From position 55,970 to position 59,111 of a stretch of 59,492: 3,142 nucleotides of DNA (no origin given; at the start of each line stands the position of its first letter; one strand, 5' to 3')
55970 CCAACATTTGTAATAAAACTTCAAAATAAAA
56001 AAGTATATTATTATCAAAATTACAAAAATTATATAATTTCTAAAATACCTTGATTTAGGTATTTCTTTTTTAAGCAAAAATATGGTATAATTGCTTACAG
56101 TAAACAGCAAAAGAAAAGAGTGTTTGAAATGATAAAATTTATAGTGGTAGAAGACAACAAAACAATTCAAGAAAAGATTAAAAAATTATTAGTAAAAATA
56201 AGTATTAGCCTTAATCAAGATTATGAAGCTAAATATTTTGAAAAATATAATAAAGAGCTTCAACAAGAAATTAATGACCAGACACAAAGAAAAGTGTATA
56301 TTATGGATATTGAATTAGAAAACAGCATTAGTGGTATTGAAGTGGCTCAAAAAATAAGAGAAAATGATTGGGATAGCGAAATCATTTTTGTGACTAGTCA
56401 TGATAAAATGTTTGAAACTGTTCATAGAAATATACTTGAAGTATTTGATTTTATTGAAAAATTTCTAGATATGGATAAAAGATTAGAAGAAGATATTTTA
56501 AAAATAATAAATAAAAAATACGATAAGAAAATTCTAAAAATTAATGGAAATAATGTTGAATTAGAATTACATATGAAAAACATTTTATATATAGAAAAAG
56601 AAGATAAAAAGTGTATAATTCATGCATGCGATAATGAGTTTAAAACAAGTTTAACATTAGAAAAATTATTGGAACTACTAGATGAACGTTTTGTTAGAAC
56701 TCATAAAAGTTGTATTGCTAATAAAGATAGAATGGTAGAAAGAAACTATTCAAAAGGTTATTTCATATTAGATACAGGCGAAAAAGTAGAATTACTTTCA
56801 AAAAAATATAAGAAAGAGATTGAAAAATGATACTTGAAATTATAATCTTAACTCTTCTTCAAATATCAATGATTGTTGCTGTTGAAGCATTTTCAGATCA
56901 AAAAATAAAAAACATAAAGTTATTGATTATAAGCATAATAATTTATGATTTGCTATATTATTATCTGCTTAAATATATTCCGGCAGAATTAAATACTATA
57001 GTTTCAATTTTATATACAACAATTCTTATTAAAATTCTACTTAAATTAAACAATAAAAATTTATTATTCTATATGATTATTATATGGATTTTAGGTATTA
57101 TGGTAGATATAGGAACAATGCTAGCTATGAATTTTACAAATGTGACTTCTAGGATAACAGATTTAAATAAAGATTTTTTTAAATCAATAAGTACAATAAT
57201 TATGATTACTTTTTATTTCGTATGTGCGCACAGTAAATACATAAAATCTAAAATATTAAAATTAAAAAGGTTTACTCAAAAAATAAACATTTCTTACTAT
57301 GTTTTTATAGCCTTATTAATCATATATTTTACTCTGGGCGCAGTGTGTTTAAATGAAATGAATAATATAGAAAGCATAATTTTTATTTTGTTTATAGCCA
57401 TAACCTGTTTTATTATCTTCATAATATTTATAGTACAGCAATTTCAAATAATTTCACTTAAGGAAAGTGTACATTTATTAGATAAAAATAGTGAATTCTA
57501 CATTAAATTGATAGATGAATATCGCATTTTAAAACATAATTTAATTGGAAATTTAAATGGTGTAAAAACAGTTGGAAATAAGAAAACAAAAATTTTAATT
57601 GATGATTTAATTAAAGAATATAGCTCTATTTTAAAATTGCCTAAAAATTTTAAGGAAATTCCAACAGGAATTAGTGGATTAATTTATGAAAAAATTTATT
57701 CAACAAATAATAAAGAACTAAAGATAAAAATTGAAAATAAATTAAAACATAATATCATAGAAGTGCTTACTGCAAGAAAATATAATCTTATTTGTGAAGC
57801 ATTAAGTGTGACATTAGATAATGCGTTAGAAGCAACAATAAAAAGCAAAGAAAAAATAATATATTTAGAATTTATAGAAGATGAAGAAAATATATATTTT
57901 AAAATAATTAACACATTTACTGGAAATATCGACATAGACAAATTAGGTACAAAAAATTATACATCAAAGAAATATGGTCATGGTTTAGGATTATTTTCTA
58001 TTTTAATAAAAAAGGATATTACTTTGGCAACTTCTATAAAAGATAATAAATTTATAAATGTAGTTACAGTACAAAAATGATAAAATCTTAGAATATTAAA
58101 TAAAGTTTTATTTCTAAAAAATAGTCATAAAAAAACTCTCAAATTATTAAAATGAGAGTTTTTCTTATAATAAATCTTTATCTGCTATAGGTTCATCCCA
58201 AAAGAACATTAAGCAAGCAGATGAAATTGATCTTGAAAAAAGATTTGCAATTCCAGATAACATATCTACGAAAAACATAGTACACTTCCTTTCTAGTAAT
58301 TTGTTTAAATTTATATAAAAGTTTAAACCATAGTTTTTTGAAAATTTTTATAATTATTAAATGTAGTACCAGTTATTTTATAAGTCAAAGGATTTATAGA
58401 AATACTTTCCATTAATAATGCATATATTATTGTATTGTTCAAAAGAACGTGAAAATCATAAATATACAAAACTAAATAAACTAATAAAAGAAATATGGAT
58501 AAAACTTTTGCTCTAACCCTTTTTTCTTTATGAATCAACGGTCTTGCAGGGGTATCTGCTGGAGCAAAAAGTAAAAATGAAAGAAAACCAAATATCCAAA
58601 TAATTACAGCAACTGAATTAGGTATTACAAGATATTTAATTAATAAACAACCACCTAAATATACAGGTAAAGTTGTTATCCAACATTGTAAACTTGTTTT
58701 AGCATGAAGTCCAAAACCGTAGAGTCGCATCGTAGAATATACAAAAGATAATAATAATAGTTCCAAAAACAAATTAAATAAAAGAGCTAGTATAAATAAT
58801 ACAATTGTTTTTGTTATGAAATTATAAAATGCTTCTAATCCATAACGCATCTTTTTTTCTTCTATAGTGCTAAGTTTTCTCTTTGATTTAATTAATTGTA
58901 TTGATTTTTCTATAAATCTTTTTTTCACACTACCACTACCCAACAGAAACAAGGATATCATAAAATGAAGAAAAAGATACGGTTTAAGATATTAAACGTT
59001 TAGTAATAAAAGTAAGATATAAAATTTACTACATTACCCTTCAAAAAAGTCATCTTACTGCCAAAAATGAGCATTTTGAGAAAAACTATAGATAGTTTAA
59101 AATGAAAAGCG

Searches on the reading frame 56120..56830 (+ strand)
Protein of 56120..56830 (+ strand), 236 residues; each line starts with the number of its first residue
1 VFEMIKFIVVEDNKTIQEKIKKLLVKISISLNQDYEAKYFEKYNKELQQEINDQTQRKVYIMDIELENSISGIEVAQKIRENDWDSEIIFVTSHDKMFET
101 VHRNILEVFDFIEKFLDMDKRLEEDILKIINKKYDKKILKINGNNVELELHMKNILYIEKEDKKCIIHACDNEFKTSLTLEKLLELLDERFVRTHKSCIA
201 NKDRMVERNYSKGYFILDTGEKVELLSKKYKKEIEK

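Call 49: search_protein_families(library=pfam, proteins=[window:56120-56830:+], max_evalue=0.00001)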
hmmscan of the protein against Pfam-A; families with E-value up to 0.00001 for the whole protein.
window:56120-56830:+ (236 aa): 2 families
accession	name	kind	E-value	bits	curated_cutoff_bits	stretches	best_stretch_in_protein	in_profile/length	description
PF04397.21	LytTR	-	1.2e-13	51.5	22.6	1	150-235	6-94/98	LytTr DNA-binding domain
PF00072.30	Response_reg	-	3.4e-11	43.7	30.2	1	8-120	2-105/111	Response regulator receiver domain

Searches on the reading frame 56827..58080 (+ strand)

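Call 49: search_protein_families(library=pfam, proteins=[window:56827-58080:+], max_evalue=0.00001)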
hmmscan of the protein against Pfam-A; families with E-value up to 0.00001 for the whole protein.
window:56827-58080:+ (417 aa): 1 family
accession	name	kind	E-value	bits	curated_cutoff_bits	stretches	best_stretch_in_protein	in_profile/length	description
PF14501.12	HATPase_c_5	-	4.2e-10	39.9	22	1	322-415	6-101/102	GHKL domain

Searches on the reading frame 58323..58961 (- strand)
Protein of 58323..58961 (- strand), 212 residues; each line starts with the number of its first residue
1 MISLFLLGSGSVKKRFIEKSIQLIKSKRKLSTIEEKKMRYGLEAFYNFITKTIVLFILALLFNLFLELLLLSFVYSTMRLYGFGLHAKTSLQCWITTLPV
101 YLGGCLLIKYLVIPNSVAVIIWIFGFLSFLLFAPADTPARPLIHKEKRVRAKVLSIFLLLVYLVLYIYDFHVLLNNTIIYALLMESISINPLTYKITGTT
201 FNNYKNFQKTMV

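Call 49: search_protein_families(library=pfam, proteins=[window:58323-58961:-], max_evalue=0.00001)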
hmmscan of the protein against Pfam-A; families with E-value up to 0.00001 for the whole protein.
window:58323-58961:- (212 aa): 1 family
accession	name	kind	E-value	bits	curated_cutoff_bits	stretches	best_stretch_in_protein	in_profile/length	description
PF04647.20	AgrB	-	1.7e-32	112.7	23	1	18-188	2-184/185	Accessory gene regulator B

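Call 58: find_encoding_contigs(protein=window:58323-58961:-, flank=10000, max_places=4)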
Protein window:58323-58961:- (212 aa): 7 contigs read that carry it; 4 places shown.
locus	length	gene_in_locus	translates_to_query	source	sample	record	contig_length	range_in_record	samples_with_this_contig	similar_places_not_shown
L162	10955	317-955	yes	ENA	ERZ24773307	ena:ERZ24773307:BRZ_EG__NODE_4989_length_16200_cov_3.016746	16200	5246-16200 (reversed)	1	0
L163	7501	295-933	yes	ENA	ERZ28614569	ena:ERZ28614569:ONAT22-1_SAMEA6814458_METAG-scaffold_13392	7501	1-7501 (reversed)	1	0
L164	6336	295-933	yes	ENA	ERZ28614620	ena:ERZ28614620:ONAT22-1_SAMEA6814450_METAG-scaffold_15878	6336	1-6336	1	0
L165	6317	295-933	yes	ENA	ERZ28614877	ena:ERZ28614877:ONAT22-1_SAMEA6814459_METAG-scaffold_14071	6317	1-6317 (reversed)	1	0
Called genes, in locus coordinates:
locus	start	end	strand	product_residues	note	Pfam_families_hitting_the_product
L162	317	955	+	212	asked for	PF04647:AgrB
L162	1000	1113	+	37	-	-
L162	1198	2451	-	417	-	PF14501:HATPase_c_5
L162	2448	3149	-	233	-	PF00072:Response_reg, PF04397:LytTR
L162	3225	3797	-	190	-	-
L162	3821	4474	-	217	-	PF01551:Peptidase_M23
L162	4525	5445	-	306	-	PF08486:SpoIID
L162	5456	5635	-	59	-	PF06612:DUF1146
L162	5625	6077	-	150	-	PF02502:LacAB_rpiB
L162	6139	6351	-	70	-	PF01197:Ribosomal_L31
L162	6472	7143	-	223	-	-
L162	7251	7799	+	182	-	-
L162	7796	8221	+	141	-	PF16286:DUF4932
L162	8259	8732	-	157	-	PF01398:JAB, PF14464:Prok-JAB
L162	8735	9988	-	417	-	PF00275:EPSP_synthase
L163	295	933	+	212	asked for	PF04647:AgrB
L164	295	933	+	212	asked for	PF04647:AgrB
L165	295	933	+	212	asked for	PF04647:AgrB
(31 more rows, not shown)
